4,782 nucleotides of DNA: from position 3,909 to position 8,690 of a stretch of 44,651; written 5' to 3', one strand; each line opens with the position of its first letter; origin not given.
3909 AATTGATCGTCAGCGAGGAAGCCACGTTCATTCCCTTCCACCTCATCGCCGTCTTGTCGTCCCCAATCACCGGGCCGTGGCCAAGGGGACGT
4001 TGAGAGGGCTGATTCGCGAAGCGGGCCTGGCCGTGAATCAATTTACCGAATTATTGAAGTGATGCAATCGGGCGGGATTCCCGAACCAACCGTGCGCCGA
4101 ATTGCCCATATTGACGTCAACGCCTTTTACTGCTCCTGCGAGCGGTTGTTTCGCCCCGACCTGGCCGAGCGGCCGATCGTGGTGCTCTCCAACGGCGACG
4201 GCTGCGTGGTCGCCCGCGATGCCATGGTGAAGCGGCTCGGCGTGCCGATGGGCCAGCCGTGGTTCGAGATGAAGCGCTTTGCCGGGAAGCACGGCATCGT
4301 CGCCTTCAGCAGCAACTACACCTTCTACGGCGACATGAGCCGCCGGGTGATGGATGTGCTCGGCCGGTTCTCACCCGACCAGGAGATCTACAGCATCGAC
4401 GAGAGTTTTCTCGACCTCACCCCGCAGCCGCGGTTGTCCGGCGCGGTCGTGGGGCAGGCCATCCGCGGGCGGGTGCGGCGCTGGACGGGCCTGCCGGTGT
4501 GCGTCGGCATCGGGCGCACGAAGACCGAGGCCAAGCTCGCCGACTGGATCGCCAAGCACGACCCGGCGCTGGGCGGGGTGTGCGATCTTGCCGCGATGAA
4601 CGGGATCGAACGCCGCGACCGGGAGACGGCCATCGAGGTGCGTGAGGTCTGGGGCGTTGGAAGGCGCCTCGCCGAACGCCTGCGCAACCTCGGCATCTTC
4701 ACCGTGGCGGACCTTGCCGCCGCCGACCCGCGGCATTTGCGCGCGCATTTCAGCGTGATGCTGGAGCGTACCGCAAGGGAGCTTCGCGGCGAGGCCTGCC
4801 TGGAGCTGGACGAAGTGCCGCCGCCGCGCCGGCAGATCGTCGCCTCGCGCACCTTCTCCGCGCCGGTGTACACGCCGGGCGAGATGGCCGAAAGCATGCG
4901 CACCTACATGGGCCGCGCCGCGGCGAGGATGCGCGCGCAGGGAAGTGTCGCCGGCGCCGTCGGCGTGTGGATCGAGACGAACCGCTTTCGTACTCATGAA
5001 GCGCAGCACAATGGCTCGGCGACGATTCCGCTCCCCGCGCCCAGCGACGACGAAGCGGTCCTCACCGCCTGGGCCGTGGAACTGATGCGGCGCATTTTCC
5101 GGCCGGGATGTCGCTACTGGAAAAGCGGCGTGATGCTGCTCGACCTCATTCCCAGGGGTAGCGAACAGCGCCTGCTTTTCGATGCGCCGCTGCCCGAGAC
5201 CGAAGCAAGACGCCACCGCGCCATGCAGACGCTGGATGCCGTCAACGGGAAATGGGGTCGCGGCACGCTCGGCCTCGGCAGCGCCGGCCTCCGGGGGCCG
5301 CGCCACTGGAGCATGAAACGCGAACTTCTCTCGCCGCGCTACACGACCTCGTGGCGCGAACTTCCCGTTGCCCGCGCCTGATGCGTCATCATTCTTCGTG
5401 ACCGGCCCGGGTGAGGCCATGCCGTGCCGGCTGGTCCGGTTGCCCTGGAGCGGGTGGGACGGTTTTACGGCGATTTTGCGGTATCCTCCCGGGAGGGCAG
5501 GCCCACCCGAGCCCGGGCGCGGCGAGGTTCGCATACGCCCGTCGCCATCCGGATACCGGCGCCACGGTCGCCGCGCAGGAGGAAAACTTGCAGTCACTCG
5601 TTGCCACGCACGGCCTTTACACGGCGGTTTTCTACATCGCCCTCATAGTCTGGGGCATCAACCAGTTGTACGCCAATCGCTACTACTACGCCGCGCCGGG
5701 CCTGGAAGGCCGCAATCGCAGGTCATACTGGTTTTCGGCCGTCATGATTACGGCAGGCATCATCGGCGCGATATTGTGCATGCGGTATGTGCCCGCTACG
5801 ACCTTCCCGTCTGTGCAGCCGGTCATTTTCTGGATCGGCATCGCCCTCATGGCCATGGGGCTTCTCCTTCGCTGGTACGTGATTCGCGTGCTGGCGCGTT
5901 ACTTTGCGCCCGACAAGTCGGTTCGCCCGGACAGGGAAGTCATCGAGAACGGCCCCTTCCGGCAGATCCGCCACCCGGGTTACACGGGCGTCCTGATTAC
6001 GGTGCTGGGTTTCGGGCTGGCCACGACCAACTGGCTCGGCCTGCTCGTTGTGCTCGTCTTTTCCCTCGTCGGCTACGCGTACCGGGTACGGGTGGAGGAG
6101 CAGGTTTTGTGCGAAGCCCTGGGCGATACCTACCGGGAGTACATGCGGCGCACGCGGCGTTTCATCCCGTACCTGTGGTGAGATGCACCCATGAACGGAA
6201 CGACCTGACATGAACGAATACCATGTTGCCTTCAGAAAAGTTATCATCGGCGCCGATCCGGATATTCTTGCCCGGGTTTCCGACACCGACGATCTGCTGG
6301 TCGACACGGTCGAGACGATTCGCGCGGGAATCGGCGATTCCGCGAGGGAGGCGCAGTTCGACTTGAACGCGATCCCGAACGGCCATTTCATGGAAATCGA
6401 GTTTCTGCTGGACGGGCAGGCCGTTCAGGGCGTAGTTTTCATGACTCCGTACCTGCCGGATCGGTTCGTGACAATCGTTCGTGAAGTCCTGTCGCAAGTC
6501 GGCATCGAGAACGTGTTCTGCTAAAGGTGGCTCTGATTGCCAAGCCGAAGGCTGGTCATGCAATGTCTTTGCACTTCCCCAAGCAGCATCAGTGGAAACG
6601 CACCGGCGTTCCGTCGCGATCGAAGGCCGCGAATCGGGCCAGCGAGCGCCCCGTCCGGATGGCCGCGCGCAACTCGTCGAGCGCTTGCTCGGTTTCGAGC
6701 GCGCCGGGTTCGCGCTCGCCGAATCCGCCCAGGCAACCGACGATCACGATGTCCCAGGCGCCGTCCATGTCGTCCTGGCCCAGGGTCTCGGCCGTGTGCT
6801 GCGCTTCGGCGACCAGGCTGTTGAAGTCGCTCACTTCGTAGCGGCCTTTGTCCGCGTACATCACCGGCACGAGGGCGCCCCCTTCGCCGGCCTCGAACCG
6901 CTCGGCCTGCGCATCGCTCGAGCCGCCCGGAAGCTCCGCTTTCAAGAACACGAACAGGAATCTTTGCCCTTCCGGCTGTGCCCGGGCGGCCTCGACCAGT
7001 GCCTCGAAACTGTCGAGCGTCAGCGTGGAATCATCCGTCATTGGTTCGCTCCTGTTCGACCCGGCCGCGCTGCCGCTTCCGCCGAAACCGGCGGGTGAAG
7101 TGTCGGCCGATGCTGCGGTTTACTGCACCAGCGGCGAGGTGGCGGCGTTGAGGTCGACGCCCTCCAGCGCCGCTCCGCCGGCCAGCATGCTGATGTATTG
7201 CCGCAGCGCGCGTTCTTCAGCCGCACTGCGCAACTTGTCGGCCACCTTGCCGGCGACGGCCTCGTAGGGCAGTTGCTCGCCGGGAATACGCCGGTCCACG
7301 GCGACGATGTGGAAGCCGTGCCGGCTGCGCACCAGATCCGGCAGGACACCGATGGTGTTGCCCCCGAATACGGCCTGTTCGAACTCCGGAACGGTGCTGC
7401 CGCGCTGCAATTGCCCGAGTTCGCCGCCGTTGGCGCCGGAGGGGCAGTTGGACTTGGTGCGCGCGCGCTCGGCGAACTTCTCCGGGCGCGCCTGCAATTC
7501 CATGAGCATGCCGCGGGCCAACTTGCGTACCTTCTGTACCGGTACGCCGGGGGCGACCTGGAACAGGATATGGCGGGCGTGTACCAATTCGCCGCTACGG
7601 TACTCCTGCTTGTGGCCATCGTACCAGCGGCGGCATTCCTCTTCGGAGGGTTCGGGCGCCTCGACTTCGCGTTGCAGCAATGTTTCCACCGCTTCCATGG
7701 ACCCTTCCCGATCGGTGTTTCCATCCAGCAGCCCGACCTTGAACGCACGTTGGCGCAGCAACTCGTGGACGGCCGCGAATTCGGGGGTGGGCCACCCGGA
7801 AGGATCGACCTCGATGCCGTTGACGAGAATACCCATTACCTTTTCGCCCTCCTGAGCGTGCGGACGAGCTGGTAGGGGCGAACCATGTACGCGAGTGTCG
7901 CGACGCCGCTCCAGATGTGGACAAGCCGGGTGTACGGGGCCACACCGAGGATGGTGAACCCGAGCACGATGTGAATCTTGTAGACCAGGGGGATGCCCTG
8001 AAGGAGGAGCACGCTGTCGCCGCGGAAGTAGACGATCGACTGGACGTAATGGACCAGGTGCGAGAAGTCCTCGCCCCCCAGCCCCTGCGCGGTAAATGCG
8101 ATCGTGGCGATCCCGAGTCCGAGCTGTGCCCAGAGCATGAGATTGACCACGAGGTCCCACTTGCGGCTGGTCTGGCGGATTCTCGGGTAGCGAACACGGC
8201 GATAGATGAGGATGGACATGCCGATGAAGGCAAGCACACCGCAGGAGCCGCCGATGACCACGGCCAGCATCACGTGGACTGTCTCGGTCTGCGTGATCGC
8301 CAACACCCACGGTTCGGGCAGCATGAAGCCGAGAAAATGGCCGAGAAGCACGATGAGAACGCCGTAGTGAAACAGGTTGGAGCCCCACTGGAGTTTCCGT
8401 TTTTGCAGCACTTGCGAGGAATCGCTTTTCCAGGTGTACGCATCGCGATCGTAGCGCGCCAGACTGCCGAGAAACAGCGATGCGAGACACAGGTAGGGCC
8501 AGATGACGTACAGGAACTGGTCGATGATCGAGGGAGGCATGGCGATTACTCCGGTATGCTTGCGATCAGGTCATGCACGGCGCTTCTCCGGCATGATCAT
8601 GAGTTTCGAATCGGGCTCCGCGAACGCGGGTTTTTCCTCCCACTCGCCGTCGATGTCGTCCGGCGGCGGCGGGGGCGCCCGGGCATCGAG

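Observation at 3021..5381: hicB-hicA toxin-antitoxin pair inserted inside, and translationally coupled to, a umuD-umuC operon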

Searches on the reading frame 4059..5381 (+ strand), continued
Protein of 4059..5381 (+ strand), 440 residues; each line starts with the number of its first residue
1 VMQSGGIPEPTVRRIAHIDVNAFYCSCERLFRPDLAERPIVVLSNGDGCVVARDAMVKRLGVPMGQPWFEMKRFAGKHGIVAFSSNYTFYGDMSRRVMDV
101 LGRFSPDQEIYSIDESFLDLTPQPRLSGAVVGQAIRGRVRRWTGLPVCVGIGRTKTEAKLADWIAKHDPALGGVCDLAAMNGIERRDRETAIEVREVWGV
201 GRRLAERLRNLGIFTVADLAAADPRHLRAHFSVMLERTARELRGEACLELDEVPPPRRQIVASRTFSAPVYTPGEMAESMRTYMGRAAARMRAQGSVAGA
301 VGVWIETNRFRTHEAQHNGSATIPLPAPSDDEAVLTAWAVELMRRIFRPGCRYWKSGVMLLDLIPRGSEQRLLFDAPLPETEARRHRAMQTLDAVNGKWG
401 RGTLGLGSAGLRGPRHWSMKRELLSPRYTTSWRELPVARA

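Call 83: search_protein_families(library=ncbifam, proteins=[L420:2177-3016:+, L460:2138-2995:+, L172:1208-2056:+, window:4092-5381:+], max_evalue=0.01)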
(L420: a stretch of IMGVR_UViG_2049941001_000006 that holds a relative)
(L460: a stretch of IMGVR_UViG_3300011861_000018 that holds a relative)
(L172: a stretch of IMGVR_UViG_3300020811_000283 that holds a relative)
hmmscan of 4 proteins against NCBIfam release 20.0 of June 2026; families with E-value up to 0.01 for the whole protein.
L420:2177-3016:+ (279 aa): 14 families
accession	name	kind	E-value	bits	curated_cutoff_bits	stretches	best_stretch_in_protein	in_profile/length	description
NF007833.0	PRK10545.1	equivalog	5.3e-115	383.5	367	1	8-276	17-286/289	excinuclease Cho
NF005907.0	PRK07883.1-5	equivalog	2.4e-29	102.2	454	1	20-198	224-412/584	DEDD exonuclease domain-containing protein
NF005904.0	PRK07883.1-2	equivalog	6.6e-26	90.7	969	1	20-188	227-399/584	DEDD exonuclease domain-containing protein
NF005906.0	PRK07883.1-4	equivalog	5.8e-25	87.7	495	1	17-187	207-381/563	DEDD exonuclease domain-containing protein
NF005905.0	PRK07883.1-3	equivalog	6e-23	81.3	508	1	16-195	217-398/581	DEDD exonuclease domain-containing protein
TIGR00194.1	uvrC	equivalog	5.9e-21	74.8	285.45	1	18-186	4-171/574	excinuclease ABC subunit UvrC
NF011262.0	PRK14668.1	equivalog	1.7e-19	69.6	544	1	15-184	6-174/577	excinuclease ABC subunit C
NF011260.0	PRK14666.1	equivalog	2.5e-16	59.6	649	1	16-188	3-180/698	excinuclease ABC subunit C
NF011261.0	PRK14667.1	equivalog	7.9e-15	54.4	818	1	19-185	10-175/567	excinuclease ABC subunit C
NF005903.0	PRK07883.1-1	equivalog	3.9e-13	48.7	1038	1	19-179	241-405/642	DEDD exonuclease domain-containing protein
NF011263.0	PRK14669.1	equivalog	6.9e-12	44.7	1108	1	15-186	3-179/624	excinuclease ABC subunit C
NF011264.0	PRK14670.1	equivalog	7e-11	41.1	1021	1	17-187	10-178/602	excinuclease ABC subunit C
NF001824.0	PRK00558.1-5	equivalog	8.8e-11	40.9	451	1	12-187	4-187/652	excinuclease ABC subunit UvrC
NF011266.0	PRK14672.1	equivalog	9.8e-09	34.1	1504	1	16-134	12-133/691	excinuclease ABC subunit C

L460:2138-2995:+ (285 aa): 14 families
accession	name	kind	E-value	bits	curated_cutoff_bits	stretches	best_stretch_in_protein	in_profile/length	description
NF007833.0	PRK10545.1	equivalog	4.5e-132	439.6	367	1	6-285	7-286/289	excinuclease Cho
NF005906.0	PRK07883.1-4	equivalog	3e-25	88.6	495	1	19-202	197-387/563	DEDD exonuclease domain-containing protein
TIGR00194.1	uvrC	equivalog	3.1e-23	82.3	285.45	1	25-212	3-188/574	excinuclease ABC subunit UvrC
NF011262.0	PRK14668.1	equivalog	8.9e-20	70.6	544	1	23-206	6-187/577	excinuclease ABC subunit C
NF011261.0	PRK14667.1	equivalog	5.9e-19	68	818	1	26-208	9-189/567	excinuclease ABC subunit C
NF005907.0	PRK07883.1-5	equivalog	1.1e-18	67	454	1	29-210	226-415/584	DEDD exonuclease domain-containing protein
NF011260.0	PRK14666.1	equivalog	3.3e-18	65.8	649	1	27-207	6-190/698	excinuclease ABC subunit C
NF005905.0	PRK07883.1-3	equivalog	1.4e-17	63.5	508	1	27-211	220-405/581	DEDD exonuclease domain-containing protein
NF011263.0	PRK14669.1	equivalog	4.1e-16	58.7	1108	1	23-203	3-188/624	excinuclease ABC subunit C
NF005904.0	PRK07883.1-2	equivalog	5e-14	51.5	969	1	28-193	227-396/584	DEDD exonuclease domain-containing protein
NF001824.0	PRK00558.1-5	equivalog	5.6e-14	51.5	451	1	21-203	5-194/652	excinuclease ABC subunit UvrC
NF011266.0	PRK14672.1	equivalog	1.2e-13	50.3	1504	1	21-203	9-190/691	excinuclease ABC subunit C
NF011264.0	PRK14670.1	equivalog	8.9e-11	40.7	1021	1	23-197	8-179/602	excinuclease ABC subunit C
NF005903.0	PRK07883.1-1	equivalog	1.4e-06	27.1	1038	1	29-125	244-344/642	DEDD exonuclease domain-containing protein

L172:1208-2056:+ (282 aa): 14 families
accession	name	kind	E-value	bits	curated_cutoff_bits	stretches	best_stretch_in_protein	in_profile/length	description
NF007833.0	PRK10545.1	equivalog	1.6e-91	306.4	367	1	17-281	27-287/289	excinuclease Cho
NF005906.0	PRK07883.1-4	equivalog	4.9e-23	81.3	495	1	12-187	203-379/563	DEDD exonuclease domain-containing protein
TIGR00194.1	uvrC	equivalog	1.3e-20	73.6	285.45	1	16-193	3-176/574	excinuclease ABC subunit UvrC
NF005907.0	PRK07883.1-5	equivalog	6.8e-18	64.4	454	1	20-196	226-405/584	DEDD exonuclease domain-containing protein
NF005905.0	PRK07883.1-3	equivalog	1.5e-17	63.5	508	1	18-196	220-397/581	DEDD exonuclease domain-containing protein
NF011262.0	PRK14668.1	equivalog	7.3e-17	60.9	544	1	18-198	10-186/577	excinuclease ABC subunit C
NF011260.0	PRK14666.1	equivalog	4.6e-15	55.4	649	1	17-196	5-186/698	excinuclease ABC subunit C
NF005904.0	PRK07883.1-2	equivalog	6.2e-15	54.5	969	1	20-155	228-363/584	DEDD exonuclease domain-containing protein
NF011263.0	PRK14669.1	equivalog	2.3e-14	52.9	1108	1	17-188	6-179/624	excinuclease ABC subunit C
NF011261.0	PRK14667.1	equivalog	1.8e-13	49.9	818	1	16-197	8-185/567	excinuclease ABC subunit C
NF011264.0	PRK14670.1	equivalog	5.6e-11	41.4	1021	1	17-189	11-178/602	excinuclease ABC subunit C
NF005903.0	PRK07883.1-1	equivalog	1.6e-10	40.1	1038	1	20-100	244-328/642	DEDD exonuclease domain-containing protein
NF011266.0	PRK14672.1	equivalog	3.4e-10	38.9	1504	1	8-188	6-182/691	excinuclease ABC subunit C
NF001824.0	PRK00558.1-5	equivalog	3.8e-10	38.8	451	1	19-196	12-194/652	excinuclease ABC subunit UvrC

window:4092-5381:+ (429 aa): 11 families
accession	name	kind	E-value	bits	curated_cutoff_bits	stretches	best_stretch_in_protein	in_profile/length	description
NF002955.0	PRK03609.1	subfamily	4.5e-125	417.9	431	1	5-428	3-422/422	translesion error-prone DNA polymerase V subunit UmuC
NF003015.0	PRK03858.1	subfamily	2.6e-40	138.7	367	1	4-397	9-384/399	DNA polymerase IV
NF002882.0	PRK03348.1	equivalog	7.1e-39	133.8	389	1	2-337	5-330/461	DNA polymerase IV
NF002883.0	PRK03352.1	equivalog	5.3e-37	127.8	330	1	3-335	6-326/347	DNA polymerase IV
NF002848.0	PRK03103.1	subfamily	8.1e-37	126.7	381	1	2-393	4-386/410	DNA polymerase IV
NF002751.0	PRK02794.1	equivalog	1.4e-32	113.1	371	1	3-397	39-416/425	DNA polymerase IV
NF002677.0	PRK02406.1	equivalog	5.1e-31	108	256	1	1-308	5-308/357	DNA polymerase IV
NF002492.0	PRK01810.1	equivalog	1.2e-30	106.6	399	1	2-396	10-392/412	DNA polymerase IV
NF010731.0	PRK14133.1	equivalog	7e-25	88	362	1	2-303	3-294/352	DNA polymerase IV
NF002292.0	PRK01216.1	equivalog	5.7e-18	65.1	339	1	5-213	4-210/351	DNA polymerase IV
TIGR03491.1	TIGR03491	subfamily_domain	0.0023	17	97.45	1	180-231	211-261/462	TM0106 family RecB-like putative nuclease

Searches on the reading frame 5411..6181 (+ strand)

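Call 3: search_protein_families(library=pfam, proteins=[window:5411-6181:+], max_evalue=0.01)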
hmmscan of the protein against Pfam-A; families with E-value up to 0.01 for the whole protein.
window:5411-6181:+ (256 aa): 4 families
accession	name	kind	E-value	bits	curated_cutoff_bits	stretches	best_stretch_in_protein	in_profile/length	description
PF04191.18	PEMT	-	1.5e-14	54.7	25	1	140-238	3-103/105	Phospholipid methyltransferase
PF04140.19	ICMT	-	7.2e-12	46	24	1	144-234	2-94/95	Isoprenylcysteine carboxyl methyltransferase (ICMT) family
PF06966.17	DUF1295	-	0.0027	17.7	20.4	1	138-248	119-235/235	Protein of unknown function (DUF1295)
PF02544.21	Steroid_dh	-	0.009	16.4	22.6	0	114-256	17-150/150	3-oxo-5-alpha-steroid 4-dehydrogenase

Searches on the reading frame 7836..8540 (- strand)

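Call 33: search_protein_families(library=pfam, proteins=[window:7836-8540:-], max_evalue=0.001)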
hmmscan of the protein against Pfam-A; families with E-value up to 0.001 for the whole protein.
window:7836-8540:- (234 aa): 1 family
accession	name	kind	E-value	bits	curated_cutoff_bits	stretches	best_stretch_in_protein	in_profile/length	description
PF02665.19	Nitrate_red_gam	-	1.7e-71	240.8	22.9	1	7-228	1-216/217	Nitrate reductase gamma subunit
